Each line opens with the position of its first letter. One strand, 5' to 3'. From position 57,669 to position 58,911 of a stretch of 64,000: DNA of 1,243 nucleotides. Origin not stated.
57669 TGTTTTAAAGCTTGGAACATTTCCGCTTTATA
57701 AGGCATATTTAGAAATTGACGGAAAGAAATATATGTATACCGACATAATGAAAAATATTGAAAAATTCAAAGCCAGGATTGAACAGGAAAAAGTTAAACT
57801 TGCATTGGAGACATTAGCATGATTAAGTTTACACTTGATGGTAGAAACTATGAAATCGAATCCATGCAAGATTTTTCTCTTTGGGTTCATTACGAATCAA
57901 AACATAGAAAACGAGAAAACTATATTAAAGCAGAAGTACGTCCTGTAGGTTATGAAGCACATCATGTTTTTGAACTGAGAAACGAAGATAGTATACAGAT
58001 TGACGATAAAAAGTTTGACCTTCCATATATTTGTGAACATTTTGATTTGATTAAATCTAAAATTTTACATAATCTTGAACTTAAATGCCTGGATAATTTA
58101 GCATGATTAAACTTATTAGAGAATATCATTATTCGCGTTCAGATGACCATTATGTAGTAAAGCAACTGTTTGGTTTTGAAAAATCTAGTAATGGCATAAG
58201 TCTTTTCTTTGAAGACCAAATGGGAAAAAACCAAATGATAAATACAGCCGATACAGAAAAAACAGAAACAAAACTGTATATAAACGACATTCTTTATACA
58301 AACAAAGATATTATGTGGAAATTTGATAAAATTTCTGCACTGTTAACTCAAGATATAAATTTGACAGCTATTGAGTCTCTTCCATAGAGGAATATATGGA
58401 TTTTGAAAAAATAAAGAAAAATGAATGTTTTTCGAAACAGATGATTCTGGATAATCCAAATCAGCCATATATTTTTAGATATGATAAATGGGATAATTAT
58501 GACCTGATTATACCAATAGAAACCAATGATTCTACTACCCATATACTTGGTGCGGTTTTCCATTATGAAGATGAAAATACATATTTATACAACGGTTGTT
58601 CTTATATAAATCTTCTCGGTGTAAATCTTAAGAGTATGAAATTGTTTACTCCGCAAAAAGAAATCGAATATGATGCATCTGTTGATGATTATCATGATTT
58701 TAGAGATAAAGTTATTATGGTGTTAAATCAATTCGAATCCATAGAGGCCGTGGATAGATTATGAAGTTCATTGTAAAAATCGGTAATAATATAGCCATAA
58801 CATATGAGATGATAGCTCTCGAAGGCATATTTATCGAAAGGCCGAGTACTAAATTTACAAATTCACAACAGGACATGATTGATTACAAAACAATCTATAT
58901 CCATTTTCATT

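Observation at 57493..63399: Tandem array of 17 translationally coupled paralogous small genes sharing a conserved C-terminal 'EAIExLP' helix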

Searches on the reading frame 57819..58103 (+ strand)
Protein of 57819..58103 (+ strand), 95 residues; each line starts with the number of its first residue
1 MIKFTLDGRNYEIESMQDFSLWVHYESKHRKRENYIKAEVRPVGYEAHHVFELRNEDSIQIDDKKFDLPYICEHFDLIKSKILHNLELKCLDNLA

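Call 75: search_protein_families(library=ncbifam, proteins=[window:57819-58103:+], max_evalue=0.01)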
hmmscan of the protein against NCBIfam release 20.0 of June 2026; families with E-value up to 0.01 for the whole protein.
window:57819-58103:+ (95 aa): 1 family
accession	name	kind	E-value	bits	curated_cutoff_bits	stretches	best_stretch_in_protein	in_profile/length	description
TIGR01563.1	gp16_SPP1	equivalog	0.00078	19.5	20.6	1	7-71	17-83/101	phage head closure protein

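Call 76: search_solved_structures(query=window:57819-58103:+, max_evalue=10, show_alignments=2)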
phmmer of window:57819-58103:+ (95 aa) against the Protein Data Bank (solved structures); distinct sequences matched with E-value up to 10: 0.

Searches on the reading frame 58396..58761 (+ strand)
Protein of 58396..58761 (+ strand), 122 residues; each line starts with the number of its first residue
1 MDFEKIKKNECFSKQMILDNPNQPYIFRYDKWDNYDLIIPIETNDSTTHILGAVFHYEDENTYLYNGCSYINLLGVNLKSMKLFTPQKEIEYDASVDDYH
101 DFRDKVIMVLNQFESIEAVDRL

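Call 70: predict_structure(alignment_id=A4)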
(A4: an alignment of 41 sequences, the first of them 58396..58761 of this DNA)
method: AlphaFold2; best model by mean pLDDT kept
length: 122 residues; sequences in the alignment: 41
mean_pLDDT: 50.0   pTM: 0.43
mean pLDDT of the five models: 50.0, 49.3, 48.7, 48.1, 48.1
residues with pLDDT >= 90: 0; 70-90: 0; 50-70: 68; < 50: 54
segments of 3 or more residues with pLDDT < 50: 1-11, 13-15, 30-32, 41-53, 58-75
pLDDT, mean of each block of 10 residues (from residue 1): 30 49 50 53 44 50 34 47 53 59 65 63 62
secondary structure, 60 per line:
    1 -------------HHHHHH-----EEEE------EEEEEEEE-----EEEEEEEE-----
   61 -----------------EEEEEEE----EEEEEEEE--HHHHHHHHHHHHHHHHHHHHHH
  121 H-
elements in order: H14-19 E25-28 E35-42 E48-55 E78-84 E89-96 H99-121
